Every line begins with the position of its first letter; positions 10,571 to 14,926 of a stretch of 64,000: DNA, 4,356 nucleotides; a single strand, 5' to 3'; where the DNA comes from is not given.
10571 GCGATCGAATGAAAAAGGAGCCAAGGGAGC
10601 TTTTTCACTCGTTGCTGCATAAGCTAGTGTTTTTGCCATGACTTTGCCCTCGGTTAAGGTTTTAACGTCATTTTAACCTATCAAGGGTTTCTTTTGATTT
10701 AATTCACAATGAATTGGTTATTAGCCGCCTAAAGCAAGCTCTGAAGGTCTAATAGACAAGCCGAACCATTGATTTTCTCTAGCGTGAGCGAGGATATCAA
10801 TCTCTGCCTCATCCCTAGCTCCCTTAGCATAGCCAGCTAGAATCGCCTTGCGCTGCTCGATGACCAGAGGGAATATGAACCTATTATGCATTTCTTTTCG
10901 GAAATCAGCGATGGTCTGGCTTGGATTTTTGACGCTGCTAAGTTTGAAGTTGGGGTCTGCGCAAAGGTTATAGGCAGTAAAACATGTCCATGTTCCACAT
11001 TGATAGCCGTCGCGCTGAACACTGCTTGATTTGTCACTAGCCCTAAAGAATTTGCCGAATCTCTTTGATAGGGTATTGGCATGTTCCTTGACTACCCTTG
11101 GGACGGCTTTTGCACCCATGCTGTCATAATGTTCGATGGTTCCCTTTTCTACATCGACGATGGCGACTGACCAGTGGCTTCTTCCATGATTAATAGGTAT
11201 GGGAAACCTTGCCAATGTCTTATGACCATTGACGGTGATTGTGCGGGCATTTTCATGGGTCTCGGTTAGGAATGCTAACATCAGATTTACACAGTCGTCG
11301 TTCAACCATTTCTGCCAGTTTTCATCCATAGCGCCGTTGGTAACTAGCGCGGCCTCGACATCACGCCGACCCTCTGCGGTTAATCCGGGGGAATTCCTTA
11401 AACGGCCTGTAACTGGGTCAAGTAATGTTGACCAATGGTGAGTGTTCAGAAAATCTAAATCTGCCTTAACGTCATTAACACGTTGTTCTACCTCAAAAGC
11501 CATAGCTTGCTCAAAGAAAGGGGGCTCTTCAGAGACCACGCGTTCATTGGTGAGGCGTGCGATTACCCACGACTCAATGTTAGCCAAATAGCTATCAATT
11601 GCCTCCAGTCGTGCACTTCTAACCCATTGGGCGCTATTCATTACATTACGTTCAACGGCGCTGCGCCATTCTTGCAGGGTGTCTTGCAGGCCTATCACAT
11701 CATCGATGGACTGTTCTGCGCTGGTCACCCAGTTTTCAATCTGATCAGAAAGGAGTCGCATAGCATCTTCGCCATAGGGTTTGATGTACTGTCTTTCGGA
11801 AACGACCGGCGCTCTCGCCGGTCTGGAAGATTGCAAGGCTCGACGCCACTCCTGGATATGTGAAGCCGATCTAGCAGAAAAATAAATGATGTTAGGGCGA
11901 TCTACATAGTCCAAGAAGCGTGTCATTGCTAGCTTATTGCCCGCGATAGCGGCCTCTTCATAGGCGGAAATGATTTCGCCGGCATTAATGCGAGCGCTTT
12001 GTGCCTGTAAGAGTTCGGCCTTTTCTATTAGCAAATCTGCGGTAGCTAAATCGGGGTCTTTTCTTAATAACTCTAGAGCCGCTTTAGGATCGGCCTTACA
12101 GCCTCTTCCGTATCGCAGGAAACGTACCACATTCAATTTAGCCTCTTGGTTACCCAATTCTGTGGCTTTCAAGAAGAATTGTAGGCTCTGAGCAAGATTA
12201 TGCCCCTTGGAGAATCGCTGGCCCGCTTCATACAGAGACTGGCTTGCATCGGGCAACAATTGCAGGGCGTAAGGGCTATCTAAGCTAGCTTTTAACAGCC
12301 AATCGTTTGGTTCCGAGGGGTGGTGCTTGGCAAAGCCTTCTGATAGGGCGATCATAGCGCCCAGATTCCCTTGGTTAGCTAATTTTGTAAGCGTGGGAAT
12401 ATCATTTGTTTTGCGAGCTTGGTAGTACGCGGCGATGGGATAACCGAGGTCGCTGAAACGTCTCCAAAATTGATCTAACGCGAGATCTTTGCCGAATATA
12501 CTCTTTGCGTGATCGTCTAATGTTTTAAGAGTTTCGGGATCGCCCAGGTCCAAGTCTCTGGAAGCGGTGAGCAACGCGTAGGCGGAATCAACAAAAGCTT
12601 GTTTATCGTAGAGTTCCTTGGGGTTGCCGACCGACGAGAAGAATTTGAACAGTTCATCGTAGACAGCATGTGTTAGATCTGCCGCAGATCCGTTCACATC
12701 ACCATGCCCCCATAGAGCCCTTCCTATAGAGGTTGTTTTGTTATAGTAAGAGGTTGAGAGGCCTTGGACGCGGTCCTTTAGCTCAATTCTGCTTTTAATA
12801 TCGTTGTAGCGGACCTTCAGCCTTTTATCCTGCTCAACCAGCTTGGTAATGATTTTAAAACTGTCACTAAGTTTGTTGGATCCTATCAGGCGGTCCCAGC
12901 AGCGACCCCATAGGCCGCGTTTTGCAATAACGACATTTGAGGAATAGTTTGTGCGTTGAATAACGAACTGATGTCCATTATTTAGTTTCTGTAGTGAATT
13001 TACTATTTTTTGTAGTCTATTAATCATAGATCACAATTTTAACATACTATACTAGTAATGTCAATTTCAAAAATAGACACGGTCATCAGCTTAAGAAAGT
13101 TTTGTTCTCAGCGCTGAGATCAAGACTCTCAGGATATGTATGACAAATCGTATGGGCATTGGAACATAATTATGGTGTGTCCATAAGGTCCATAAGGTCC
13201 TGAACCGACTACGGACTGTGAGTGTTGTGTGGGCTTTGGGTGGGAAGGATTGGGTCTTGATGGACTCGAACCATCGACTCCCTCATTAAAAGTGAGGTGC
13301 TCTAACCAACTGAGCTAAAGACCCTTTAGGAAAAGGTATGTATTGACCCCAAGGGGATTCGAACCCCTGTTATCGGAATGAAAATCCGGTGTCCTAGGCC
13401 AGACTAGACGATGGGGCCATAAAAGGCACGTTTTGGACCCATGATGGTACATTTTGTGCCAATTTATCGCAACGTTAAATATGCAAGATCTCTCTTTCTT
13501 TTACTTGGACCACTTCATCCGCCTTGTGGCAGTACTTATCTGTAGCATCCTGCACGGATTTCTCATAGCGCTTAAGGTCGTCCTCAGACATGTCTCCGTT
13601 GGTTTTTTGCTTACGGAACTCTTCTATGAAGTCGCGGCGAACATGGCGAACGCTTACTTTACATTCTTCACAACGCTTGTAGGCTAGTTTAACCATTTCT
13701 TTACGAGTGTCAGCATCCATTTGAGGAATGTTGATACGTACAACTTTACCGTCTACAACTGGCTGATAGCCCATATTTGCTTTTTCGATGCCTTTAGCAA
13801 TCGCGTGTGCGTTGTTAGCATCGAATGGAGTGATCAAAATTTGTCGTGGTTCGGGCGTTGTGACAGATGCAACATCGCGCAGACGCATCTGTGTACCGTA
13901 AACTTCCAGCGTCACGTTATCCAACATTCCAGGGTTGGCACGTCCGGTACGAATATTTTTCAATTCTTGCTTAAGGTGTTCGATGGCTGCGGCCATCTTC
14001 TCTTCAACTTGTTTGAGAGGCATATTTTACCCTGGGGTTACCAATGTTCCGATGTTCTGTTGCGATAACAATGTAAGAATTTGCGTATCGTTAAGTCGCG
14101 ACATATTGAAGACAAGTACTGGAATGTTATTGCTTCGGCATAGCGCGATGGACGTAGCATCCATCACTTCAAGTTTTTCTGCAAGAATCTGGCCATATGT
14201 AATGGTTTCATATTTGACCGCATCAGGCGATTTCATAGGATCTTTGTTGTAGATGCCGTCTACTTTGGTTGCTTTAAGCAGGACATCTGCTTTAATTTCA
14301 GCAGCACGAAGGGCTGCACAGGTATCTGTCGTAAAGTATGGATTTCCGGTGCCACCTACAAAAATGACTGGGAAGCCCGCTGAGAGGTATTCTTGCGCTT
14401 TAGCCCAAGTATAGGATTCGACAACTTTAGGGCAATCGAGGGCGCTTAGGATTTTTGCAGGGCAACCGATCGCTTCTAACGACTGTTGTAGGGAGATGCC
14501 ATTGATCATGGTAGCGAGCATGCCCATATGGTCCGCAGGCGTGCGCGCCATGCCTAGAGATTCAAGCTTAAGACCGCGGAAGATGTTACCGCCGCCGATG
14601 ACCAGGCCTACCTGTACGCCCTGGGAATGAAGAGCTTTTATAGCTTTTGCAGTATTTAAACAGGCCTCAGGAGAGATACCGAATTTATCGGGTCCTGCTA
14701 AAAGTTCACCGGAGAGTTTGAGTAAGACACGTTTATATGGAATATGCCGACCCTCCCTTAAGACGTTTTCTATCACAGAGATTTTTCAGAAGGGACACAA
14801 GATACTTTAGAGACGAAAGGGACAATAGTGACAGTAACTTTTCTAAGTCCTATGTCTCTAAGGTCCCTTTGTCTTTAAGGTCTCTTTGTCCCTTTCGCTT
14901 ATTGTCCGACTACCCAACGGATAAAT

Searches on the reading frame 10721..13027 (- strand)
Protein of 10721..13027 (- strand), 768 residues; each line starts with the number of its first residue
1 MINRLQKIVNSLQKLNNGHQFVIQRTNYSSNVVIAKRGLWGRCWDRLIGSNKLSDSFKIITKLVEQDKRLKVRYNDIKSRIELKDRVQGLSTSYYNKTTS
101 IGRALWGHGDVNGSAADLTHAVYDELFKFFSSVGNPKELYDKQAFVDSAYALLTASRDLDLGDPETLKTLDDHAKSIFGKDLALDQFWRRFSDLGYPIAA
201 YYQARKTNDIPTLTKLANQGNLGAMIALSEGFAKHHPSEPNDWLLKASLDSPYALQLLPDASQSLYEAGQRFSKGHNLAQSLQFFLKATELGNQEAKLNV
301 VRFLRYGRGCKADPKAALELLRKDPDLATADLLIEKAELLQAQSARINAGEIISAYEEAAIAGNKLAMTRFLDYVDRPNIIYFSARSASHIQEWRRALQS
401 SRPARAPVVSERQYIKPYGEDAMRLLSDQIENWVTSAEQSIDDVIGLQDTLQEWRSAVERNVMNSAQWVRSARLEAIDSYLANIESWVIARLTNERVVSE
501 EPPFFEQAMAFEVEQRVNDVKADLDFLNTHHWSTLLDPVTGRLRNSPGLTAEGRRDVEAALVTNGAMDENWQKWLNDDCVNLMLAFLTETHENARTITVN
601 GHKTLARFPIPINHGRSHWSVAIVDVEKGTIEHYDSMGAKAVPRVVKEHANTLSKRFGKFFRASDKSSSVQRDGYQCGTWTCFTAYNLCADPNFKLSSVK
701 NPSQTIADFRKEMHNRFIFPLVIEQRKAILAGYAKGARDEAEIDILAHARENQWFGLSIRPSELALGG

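Call 62: search_protein_families(library=pfam, proteins=[window:10721-13027:-], max_evalue=0.00001)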
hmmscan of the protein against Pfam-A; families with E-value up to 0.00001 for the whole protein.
window:10721-13027:- (768 aa): 1 family
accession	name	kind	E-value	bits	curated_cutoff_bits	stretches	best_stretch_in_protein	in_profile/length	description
PF02902.25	Peptidase_C48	-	3.6e-08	34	20.7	1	610-651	88-128/217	Ulp1 protease family, C-terminal catalytic domain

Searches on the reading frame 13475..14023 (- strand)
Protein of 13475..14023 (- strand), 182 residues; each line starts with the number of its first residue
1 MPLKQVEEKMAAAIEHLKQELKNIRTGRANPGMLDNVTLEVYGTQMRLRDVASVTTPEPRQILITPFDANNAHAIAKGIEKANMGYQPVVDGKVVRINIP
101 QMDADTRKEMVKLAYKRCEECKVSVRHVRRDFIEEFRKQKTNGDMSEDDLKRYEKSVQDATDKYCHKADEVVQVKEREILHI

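Call 62: search_protein_families(library=pfam, proteins=[window:13475-14023:-], max_evalue=0.00001)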
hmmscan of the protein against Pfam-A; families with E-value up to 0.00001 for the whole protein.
window:13475-14023:- (182 aa): 1 family
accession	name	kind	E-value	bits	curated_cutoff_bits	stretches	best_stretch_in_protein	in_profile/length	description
PF01765.24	RRF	-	3e-58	196.7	29.7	1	17-180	1-164/164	Ribosome recycling factor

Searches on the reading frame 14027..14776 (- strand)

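Call 63: search_protein_families(library=pfam, proteins=[window:14027-14776:-], max_evalue=0.00001)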
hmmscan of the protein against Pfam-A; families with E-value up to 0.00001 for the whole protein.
window:14027-14776:- (249 aa): 1 family
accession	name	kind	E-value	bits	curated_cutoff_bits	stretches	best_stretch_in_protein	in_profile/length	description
PF00696.33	AA_kinase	-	3.1e-36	125.7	24.9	1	15-224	1-234/234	Amino acid kinase family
